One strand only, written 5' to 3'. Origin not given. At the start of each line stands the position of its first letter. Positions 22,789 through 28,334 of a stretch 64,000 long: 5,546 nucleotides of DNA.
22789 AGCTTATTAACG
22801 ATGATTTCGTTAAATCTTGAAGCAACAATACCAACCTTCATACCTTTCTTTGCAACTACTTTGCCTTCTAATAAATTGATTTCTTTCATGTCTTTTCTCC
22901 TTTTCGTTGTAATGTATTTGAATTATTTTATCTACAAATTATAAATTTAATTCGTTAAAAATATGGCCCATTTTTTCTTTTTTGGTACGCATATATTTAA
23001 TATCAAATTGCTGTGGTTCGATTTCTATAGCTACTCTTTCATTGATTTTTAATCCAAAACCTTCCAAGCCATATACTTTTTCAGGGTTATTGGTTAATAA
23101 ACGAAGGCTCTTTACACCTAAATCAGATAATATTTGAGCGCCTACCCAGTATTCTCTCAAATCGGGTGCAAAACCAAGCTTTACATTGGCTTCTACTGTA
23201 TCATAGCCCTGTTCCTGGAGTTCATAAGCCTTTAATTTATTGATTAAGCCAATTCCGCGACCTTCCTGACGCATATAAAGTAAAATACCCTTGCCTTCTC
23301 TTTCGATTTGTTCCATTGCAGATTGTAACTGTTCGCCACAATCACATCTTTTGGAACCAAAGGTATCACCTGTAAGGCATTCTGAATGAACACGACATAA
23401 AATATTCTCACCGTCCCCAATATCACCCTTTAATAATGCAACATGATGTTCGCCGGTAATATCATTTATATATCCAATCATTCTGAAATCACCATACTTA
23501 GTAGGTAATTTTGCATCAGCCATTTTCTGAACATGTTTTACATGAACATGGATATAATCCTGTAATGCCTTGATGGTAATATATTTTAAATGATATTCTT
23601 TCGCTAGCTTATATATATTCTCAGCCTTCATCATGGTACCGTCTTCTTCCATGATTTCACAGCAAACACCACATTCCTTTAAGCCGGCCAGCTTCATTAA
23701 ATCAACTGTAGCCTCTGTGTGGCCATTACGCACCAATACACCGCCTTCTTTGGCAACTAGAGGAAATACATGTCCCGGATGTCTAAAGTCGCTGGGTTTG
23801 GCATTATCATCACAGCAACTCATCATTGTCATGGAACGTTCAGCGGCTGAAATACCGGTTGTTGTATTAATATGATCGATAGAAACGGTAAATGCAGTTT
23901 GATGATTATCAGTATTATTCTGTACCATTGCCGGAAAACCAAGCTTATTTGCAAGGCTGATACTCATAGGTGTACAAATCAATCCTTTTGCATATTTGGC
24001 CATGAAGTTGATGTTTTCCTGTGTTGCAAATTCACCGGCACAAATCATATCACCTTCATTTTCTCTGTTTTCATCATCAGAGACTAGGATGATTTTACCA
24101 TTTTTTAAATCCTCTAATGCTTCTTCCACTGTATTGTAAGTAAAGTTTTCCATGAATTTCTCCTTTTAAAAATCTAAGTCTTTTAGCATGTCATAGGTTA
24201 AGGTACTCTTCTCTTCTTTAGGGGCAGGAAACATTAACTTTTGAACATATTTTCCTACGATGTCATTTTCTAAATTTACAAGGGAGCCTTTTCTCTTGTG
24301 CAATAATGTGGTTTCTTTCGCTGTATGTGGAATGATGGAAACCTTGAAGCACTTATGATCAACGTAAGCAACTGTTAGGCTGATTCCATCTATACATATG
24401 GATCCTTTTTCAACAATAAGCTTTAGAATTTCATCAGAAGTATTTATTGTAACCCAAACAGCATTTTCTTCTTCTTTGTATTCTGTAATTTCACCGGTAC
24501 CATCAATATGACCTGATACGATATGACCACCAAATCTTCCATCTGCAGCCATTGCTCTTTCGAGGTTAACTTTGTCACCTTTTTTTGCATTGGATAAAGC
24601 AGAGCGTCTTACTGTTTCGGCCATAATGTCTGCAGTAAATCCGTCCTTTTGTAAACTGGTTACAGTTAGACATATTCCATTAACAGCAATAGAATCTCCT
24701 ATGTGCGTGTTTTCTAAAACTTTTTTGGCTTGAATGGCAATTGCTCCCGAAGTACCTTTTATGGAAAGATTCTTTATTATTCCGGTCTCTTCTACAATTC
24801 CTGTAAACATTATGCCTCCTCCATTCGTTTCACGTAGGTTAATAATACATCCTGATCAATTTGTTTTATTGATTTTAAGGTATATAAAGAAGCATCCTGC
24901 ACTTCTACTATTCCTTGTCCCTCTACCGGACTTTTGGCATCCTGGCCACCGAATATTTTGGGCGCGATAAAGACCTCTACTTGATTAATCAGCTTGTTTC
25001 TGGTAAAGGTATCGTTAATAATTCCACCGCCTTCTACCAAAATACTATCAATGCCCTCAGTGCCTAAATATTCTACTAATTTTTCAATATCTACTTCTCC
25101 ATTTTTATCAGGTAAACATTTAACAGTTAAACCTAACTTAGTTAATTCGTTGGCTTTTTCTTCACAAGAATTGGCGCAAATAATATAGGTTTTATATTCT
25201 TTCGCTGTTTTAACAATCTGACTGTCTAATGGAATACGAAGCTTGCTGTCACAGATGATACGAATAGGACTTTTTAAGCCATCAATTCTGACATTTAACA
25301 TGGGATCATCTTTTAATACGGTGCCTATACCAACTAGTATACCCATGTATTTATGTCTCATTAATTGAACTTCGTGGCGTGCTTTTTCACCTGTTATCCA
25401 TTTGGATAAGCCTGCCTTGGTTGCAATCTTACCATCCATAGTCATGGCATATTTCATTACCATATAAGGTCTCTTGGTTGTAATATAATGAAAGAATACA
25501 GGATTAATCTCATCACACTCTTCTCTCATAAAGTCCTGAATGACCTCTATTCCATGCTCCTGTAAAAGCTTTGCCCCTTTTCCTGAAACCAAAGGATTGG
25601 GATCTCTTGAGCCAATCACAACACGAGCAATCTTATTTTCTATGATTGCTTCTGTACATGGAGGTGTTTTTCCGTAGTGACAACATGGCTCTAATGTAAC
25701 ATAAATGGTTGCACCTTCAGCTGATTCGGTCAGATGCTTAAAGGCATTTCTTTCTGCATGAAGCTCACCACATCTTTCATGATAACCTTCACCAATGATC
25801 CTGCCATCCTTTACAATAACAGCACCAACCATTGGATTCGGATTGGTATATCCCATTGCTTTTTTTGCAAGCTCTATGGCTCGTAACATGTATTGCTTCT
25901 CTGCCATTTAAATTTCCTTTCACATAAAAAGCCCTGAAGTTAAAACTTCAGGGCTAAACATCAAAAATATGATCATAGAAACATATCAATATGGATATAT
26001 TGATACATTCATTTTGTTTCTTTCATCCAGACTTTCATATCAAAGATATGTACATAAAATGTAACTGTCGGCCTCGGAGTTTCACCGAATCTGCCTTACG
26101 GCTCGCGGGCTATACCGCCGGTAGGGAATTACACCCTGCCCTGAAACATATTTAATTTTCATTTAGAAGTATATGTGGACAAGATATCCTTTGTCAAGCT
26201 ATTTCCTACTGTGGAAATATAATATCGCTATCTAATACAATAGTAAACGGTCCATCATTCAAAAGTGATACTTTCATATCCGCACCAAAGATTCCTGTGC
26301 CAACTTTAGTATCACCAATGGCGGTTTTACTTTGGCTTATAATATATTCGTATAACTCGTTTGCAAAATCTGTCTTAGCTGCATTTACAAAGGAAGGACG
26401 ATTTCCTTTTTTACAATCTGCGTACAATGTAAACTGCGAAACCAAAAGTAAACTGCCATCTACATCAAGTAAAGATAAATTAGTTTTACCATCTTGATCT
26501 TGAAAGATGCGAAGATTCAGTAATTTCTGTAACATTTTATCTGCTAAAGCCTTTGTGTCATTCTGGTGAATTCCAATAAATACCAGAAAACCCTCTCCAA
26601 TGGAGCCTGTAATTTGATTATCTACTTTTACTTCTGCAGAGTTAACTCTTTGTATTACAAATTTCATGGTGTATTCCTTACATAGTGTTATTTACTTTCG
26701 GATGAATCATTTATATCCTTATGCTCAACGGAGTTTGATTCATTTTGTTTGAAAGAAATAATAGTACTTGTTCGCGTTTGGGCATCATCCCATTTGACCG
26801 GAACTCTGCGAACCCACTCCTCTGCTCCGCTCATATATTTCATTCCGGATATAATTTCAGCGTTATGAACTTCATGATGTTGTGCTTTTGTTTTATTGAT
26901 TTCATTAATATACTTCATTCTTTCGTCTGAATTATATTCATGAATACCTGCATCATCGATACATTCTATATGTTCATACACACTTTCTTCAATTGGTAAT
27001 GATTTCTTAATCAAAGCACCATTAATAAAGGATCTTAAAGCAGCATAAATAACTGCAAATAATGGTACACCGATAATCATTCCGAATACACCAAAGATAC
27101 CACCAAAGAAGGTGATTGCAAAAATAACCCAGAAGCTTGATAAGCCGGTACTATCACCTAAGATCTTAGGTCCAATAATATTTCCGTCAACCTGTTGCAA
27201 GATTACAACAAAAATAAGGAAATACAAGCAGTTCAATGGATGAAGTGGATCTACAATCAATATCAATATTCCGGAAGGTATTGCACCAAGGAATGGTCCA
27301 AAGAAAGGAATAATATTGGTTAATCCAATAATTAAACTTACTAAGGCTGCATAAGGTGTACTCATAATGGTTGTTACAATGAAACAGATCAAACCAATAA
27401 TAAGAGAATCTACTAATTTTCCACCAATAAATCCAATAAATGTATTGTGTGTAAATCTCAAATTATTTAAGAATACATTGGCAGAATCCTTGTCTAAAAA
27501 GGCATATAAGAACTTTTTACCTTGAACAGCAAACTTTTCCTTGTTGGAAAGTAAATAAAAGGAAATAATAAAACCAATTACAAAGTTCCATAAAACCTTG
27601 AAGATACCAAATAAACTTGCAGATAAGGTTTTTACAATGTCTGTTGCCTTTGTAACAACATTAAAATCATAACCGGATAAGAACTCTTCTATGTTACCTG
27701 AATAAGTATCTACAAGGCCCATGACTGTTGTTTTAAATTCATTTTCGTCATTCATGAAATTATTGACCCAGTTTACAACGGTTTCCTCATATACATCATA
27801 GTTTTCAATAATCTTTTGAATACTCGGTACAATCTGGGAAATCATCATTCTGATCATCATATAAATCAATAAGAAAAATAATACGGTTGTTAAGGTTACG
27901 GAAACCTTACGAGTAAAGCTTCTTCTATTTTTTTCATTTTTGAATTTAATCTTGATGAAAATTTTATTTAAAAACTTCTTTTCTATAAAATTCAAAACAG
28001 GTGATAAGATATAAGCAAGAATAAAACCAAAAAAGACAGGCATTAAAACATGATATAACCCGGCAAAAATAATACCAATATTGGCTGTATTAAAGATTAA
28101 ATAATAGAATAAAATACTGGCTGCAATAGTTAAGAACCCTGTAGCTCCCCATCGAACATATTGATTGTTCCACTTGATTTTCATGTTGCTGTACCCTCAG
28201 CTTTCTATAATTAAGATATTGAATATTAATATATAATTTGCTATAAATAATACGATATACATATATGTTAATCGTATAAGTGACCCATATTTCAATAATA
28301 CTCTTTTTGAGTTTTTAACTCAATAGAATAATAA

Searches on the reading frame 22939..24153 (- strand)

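Call 78: search_protein_families(library=pfam, proteins=[window:22939-24153:-], max_evalue=0.0001)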
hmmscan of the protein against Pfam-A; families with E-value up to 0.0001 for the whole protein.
window:22939-24153:- (404 aa): 2 families
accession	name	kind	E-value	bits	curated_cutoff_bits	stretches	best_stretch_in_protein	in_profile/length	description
PF00926.24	DHBP_synthase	-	1.4e-83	279.6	26.4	1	10-200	1-191/191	3,4-dihydroxy-2-butanone 4-phosphate synthase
PF00925.25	GTP_cyclohydro2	-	5.6e-75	250.9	23.3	1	210-374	2-164/165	GTP cyclohydrolase II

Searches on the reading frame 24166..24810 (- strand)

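Call 78: search_protein_families(library=pfam, proteins=[window:24166-24810:-], max_evalue=0.0001)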
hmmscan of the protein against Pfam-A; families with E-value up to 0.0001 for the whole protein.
window:24166-24810:- (214 aa): 1 family
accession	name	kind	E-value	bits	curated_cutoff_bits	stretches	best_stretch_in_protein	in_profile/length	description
PF00677.23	Lum_binding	-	9.4e-51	170.2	27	2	99-183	1-86/86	Lumazine binding domain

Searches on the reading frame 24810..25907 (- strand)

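Call 78: search_protein_families(library=pfam, proteins=[window:24810-25907:-], max_evalue=0.0001)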
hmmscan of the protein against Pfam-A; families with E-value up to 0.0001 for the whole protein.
window:24810-25907:- (365 aa): 4 families
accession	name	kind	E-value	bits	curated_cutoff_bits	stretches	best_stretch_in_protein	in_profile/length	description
PF01872.23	RibD_C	-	1.5e-51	175.5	24.1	1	147-356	1-197/197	RibD C-terminal domain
PF00383.29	dCMP_cyt_deam_1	-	3.2e-21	75.6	25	1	3-99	4-101/102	Cytidine and deoxycytidylate deaminase zinc-binding region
PF14437.12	MafB19-deam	-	9.9e-13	48.6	27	1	3-140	3-139/142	MafB19-like deaminase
PF18785.7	Inv-AAD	-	2.2e-08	34.5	26.5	1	29-124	2-116/129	Invertebrate-AID/APOBEC-deaminase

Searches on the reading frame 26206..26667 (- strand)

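Call 78: search_protein_families(library=pfam, proteins=[window:26206-26667:-], max_evalue=0.0001)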
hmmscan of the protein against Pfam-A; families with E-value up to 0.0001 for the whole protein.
window:26206-26667:- (153 aa): 1 family
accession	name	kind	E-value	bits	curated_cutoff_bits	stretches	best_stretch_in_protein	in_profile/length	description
PF02580.21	Tyr_Deacylase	-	1e-58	198.2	25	1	2-146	1-144/144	D-Tyr-tRNA(Tyr) deacylase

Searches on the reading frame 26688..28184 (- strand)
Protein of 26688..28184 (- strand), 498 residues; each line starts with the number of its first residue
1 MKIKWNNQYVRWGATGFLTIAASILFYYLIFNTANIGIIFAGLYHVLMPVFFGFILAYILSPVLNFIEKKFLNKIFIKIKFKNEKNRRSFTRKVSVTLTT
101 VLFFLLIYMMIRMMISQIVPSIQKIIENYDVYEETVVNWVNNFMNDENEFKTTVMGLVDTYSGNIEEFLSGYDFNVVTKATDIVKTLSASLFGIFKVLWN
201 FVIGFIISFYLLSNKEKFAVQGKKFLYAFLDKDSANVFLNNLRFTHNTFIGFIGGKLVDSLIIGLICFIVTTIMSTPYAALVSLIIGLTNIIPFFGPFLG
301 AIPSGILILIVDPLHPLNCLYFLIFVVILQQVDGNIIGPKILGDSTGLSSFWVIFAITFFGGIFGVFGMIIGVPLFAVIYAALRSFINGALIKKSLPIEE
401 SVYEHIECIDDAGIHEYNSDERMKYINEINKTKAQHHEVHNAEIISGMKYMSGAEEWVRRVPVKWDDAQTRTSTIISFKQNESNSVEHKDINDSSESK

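Call 78: search_protein_families(library=pfam, proteins=[window:26688-28184:-], max_evalue=0.0001)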
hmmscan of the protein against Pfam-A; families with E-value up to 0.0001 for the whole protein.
window:26688-28184:- (498 aa): 1 family
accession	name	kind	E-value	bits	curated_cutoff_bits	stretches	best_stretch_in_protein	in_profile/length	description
PF01594.21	AI-2E_transport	-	8.8e-52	176.7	34.3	1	87-385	44-325/327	AI-2E family transporter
